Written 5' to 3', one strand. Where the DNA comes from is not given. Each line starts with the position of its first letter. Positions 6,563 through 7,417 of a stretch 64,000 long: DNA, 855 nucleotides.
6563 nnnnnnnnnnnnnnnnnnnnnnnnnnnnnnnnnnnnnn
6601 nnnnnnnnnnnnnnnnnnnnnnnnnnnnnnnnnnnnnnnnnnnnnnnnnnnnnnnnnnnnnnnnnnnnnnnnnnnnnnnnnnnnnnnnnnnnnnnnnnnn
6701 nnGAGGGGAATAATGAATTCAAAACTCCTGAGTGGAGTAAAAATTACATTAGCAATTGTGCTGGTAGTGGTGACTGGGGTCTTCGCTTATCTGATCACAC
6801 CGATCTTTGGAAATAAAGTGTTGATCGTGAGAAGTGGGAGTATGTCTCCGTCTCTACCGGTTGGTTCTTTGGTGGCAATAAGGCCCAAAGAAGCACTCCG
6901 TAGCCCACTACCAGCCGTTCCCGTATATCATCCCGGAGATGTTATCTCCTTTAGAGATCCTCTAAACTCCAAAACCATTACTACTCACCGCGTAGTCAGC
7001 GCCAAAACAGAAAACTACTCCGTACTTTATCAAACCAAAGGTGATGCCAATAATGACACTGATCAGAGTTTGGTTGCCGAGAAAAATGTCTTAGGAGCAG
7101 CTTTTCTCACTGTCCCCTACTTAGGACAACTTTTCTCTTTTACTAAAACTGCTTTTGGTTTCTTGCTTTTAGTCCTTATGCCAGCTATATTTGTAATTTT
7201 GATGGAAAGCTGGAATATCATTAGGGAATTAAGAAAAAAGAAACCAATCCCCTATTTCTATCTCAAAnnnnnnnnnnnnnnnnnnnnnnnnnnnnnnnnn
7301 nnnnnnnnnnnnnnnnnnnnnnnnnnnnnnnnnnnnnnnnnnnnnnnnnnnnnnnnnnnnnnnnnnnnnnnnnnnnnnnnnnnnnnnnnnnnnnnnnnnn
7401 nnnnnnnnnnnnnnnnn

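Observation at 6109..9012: Secreted-fiber cassette: TasA/camelysin-like protein, SipW peptidase fused in frame to its own substrate-type signal plus a lamin-tail domain, and a Sec-secreted RTX beta-roll protein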

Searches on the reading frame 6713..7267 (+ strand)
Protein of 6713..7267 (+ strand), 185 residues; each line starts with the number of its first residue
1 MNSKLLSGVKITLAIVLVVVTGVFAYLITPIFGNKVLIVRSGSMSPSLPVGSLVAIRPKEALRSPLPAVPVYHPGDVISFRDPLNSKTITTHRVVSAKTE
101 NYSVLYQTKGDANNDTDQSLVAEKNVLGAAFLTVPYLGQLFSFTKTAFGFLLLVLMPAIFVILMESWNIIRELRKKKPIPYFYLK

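Call 47: search_protein_representatives(protein=window:6713-7267:+)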
Query: 185 residues. Proteins with E-value up to 0.001 (for the whole library): 14177; up to 1e-10: 3939; up to 1e-30: 61. The best 150 are listed.
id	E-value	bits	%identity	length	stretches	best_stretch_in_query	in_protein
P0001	1.7e-112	389.7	100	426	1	1-185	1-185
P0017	5.8e-81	287.0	74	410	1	2-185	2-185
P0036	1.1e-67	243.8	63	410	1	2-185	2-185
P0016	6.2e-46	173.0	48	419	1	5-179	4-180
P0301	7.3e-46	172.8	46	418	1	4-177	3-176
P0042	6.6e-44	166.4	46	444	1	9-179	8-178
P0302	1.8e-42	161.7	47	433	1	9-175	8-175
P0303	1.8e-42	161.7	44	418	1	10-177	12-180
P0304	3.2e-41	157.6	42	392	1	4-175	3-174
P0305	9.4e-41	156.1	44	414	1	6-178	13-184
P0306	1.3e-40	155.7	46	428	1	10-178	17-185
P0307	1.9e-40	155.1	42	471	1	5-178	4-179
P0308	2.3e-40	154.9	44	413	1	4-177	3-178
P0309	2.9e-40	154.5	46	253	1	5-175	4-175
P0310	5.6e-40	153.6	45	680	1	4-177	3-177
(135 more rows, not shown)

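Call 51: search_protein_families(library=pfam, alignment_id=A5, max_evalue=0.001)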
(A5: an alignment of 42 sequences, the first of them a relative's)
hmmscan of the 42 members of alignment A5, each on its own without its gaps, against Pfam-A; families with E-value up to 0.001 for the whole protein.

A. member 1, P0305 (414 aa): 1 family
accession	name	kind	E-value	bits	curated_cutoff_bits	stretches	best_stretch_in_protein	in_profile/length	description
PF10502.14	Peptidase_S26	-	4.4e-05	23.9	22.9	1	23-94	6-72/168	Signal peptidase, peptidase S26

B. families by the number of members that match (of 42 scanned): 11 families
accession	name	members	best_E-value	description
PF10502.14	Peptidase_S26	16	5.2e-07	Signal peptidase, peptidase S26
PF00717.28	Peptidase_S24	11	2.2e-05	Peptidase S24-like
PF00353.25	HemolysinCabind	2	1.2e-22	RTX calcium-binding nonapeptide repeat (4 copies)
PF01476.26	LysM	1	9e-15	LysM domain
PF24807.1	WD40_CDC20-Fz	1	8.7e-12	CDC20/Fizzy WD40 domain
PF22009.2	YLDV-IL18BP-like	1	1.4e-06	Yaba-Like Disease Virus IL18BP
PF17005.11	WD40_like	1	1.5e-06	WD40-like domain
PF23473.1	LysM3_LYK4_5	1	1.5e-05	LYK4/5 LysM3 domain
PF25174.1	Beta-prop_THOC3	1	5.8e-05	THOC3 beta-propeller domain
PF24817.1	WD40_WDHD1_1st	1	0.00033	WDHD1 first WD40 domain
PF10708.14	DUF2510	1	0.00064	Protein of unknown function (DUF2510)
